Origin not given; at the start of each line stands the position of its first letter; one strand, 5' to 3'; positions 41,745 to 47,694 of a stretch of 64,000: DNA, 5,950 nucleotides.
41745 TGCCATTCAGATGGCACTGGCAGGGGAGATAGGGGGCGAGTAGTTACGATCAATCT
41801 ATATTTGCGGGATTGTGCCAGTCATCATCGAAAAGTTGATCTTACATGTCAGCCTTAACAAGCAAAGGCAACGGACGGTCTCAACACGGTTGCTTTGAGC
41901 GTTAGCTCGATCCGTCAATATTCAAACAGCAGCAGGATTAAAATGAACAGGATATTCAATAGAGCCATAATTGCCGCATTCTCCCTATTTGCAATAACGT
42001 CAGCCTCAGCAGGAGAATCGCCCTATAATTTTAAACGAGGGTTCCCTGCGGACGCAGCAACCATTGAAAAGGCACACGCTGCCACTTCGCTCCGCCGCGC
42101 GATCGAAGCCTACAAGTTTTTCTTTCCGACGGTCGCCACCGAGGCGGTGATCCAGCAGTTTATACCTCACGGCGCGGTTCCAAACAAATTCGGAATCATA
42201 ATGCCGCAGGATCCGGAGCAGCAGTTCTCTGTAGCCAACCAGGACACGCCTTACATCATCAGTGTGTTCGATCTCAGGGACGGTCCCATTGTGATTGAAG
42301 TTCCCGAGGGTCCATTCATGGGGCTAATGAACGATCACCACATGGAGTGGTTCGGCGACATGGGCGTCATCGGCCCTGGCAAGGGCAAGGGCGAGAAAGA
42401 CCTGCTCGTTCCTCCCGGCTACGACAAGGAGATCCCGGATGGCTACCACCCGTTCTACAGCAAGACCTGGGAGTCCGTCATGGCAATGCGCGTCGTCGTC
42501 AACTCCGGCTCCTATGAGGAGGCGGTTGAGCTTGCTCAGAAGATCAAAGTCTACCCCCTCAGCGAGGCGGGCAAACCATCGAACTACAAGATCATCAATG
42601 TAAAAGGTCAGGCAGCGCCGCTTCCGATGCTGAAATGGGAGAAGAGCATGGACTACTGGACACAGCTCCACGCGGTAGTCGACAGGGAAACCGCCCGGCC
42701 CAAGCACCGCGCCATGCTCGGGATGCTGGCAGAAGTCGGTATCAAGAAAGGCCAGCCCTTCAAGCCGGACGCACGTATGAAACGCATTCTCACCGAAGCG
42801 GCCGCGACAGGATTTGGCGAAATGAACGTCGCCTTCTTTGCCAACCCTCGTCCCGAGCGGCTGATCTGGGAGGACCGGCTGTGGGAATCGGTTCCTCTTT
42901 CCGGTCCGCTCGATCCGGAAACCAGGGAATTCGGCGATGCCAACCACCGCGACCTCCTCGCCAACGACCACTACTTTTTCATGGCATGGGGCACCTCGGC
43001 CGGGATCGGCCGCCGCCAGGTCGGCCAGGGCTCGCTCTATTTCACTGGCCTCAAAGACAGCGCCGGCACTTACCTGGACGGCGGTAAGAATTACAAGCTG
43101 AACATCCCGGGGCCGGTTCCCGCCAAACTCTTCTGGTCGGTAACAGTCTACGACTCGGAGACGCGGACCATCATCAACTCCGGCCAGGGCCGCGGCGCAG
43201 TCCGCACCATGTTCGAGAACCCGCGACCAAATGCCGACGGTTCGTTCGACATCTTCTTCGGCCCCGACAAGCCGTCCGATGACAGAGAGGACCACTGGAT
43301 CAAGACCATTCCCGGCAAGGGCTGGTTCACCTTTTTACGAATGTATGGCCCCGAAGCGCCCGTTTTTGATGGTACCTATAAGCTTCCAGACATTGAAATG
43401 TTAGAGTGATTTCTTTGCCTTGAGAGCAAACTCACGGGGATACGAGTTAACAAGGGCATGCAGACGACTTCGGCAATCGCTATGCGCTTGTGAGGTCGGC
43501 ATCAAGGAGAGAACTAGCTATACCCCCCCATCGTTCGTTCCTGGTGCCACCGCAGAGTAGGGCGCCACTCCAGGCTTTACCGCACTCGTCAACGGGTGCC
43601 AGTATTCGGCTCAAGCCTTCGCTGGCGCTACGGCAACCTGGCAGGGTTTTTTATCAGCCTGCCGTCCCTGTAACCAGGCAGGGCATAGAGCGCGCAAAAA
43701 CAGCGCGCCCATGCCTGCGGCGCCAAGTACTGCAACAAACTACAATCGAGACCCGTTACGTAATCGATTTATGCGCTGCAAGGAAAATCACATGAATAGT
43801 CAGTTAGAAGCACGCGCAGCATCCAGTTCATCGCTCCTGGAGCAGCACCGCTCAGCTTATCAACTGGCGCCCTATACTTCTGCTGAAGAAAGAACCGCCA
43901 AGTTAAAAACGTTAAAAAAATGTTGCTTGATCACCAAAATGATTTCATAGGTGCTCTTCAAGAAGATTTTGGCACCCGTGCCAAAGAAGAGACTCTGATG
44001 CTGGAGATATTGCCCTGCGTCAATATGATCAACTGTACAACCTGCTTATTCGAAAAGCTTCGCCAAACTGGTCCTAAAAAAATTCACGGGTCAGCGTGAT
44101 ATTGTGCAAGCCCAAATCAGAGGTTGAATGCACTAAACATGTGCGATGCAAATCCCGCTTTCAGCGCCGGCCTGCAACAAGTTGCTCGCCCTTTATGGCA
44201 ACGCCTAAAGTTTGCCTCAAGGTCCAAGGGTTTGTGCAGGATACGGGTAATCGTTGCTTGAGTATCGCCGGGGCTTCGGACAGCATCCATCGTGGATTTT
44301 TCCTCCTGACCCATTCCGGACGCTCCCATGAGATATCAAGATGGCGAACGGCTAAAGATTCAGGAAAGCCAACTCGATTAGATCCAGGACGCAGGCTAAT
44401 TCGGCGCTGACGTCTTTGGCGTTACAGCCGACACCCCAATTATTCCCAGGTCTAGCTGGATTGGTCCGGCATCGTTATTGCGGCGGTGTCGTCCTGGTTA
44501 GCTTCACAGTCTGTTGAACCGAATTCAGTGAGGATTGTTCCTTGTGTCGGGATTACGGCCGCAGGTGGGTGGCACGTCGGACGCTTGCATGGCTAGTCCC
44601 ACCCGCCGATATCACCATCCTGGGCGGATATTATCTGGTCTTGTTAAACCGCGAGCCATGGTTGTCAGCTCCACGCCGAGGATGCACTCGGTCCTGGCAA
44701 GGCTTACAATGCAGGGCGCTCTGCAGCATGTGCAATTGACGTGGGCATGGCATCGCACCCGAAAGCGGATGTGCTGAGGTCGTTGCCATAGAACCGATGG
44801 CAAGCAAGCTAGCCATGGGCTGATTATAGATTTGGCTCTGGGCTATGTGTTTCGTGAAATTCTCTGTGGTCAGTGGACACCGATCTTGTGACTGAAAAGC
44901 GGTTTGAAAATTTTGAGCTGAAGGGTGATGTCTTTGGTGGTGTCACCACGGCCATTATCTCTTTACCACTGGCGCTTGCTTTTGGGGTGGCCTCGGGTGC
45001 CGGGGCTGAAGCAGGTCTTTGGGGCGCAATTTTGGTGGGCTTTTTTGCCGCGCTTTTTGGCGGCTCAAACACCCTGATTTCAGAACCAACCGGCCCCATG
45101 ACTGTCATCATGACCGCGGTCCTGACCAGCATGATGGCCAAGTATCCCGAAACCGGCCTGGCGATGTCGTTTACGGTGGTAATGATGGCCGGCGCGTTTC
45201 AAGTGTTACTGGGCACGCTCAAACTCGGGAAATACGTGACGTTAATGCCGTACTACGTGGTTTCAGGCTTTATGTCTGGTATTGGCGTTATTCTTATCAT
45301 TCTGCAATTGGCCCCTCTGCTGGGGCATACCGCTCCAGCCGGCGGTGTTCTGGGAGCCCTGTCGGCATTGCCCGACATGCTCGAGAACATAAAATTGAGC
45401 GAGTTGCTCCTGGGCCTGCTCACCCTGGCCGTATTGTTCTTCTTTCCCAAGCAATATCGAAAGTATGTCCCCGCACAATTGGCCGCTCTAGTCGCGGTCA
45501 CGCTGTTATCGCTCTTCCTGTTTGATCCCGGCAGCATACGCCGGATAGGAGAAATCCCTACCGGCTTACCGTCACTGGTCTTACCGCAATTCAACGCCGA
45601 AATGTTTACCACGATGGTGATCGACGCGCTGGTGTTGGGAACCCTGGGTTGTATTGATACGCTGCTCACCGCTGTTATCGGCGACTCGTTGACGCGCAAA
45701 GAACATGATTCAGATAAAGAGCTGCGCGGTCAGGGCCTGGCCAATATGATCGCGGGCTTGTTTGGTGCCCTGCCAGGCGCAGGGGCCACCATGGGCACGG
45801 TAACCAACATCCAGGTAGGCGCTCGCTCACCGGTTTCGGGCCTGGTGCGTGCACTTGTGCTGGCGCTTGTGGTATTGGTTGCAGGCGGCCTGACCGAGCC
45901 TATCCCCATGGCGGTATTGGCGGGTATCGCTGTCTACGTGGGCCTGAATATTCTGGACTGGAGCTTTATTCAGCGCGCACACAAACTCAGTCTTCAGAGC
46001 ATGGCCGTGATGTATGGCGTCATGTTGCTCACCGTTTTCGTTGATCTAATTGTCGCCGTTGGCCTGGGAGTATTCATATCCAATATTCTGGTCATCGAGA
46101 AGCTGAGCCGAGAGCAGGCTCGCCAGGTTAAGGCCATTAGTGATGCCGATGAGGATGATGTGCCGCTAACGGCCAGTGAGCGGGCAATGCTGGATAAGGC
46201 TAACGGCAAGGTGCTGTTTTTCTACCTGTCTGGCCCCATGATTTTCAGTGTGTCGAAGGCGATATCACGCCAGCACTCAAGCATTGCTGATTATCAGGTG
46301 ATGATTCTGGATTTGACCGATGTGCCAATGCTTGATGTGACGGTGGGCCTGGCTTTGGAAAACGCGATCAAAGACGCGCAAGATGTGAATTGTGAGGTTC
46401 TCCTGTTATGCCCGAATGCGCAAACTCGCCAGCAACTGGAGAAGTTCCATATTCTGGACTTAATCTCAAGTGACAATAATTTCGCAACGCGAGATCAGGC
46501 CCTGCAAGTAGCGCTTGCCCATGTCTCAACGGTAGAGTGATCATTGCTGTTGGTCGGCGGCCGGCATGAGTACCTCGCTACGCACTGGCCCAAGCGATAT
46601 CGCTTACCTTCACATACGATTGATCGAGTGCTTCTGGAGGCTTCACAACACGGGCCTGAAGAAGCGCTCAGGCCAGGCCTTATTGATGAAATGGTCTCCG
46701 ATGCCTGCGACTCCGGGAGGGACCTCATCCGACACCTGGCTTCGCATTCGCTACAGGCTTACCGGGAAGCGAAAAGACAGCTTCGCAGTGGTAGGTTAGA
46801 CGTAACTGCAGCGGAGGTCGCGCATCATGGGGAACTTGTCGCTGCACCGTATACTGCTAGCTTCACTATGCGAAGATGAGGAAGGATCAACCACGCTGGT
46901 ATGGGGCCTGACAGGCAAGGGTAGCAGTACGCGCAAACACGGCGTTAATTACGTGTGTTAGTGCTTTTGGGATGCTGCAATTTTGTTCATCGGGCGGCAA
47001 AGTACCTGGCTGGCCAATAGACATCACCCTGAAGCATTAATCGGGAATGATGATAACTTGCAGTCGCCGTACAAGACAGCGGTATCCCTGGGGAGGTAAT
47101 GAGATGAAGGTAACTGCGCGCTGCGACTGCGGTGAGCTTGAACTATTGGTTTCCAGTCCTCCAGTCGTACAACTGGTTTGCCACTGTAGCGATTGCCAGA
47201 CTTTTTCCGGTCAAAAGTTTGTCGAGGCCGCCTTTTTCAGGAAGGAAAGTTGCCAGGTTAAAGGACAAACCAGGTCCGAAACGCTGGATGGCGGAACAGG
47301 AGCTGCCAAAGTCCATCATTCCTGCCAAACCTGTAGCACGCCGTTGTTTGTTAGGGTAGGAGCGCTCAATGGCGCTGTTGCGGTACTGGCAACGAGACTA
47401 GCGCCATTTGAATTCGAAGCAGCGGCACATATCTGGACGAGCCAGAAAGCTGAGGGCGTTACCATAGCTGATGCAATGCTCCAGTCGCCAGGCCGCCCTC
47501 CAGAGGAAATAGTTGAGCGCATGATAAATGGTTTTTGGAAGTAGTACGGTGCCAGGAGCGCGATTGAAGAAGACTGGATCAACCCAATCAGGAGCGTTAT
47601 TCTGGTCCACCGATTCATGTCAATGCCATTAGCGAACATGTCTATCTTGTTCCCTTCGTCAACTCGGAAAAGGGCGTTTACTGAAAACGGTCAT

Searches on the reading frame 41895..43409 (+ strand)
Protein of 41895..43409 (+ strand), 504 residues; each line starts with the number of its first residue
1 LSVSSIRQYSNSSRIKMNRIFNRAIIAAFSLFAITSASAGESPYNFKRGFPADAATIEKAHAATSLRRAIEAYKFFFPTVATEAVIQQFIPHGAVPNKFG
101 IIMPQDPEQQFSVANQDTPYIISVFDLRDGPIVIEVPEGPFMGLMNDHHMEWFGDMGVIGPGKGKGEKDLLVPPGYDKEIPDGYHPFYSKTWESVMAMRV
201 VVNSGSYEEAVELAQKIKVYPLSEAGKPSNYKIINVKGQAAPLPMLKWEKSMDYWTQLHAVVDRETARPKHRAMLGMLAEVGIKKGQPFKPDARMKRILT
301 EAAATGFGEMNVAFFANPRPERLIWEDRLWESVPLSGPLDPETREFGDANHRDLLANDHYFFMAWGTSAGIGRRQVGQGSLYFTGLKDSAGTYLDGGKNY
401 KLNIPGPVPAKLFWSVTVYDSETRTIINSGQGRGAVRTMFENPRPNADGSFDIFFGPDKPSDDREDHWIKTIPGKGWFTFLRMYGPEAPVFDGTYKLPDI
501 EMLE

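Call 39: search_protein_families(library=pfam, proteins=[window:41895-43409:+], max_evalue=0.01)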
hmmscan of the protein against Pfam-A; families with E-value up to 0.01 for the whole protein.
window:41895-43409:+ (504 aa): 2 families
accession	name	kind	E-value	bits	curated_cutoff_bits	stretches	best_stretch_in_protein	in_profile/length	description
PF06742.16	DUF1214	-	2.1e-28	99.5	25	1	380-487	2-111/112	Protein of unknown function (DUF1214)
PF06863.17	DUF1254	-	2e-21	77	22.2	1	106-221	15-133/133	Protein of unknown function (DUF1254)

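Call 82: find_encoding_contigs(protein=window:41943-43409:+, flank=4000, max_places=10)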
Protein window:41943-43409:+ (488 aa): 1 contig read that carries it; 1 place shown.
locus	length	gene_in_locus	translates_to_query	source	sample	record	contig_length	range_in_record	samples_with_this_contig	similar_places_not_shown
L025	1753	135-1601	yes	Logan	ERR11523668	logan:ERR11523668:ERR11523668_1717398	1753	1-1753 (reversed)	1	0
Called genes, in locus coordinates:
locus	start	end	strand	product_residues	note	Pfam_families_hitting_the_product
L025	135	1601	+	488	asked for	PF06863:DUF1254, PF06742:DUF1214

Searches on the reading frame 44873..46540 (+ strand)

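Call 39: search_protein_families(library=pfam, proteins=[window:44873-46540:+], max_evalue=0.01)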
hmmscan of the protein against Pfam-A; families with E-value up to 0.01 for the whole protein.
window:44873-46540:+ (555 aa): 4 families
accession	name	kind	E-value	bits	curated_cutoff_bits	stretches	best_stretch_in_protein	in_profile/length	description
PF00916.26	Sulfate_transp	-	3.1e-91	306.4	23.2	1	16-380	1-377/380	Sulfate permease family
PF01740.26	STAS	-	9.3e-15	54.7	22.6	1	443-542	6-105/106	STAS domain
PF00860.26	Xan_ur_permease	-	2.9e-08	33.3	27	1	83-388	74-386/389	Permease family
PF00955.27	HCO3_cotransp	-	0.0018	17.5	27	0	321-370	422-471/551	HCO3- transporter integral membrane domain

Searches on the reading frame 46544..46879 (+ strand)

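Call 92: search_protein_families(library=pfam, proteins=[window:46544-46879:+], max_evalue=0.01)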
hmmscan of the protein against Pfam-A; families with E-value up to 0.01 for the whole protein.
window:46544-46879:+ (111 aa): 1 family
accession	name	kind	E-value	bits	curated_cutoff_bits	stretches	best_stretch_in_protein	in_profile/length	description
PF00378.25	ECH_1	-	0.00018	21.4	27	1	20-85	143-210/251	Enoyl-CoA hydratase/isomerase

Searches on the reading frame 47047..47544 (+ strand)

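Call 39: search_protein_families(library=pfam, proteins=[window:47047-47544:+], max_evalue=0.01)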
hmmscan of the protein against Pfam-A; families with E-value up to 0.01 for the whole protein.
window:47047-47544:+ (165 aa): 1 family
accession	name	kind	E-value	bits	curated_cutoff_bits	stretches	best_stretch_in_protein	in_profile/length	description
PF04828.22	GFA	-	7.9e-18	65.1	24.3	1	22-132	2-114/115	Glutathione-dependent formaldehyde-activating enzyme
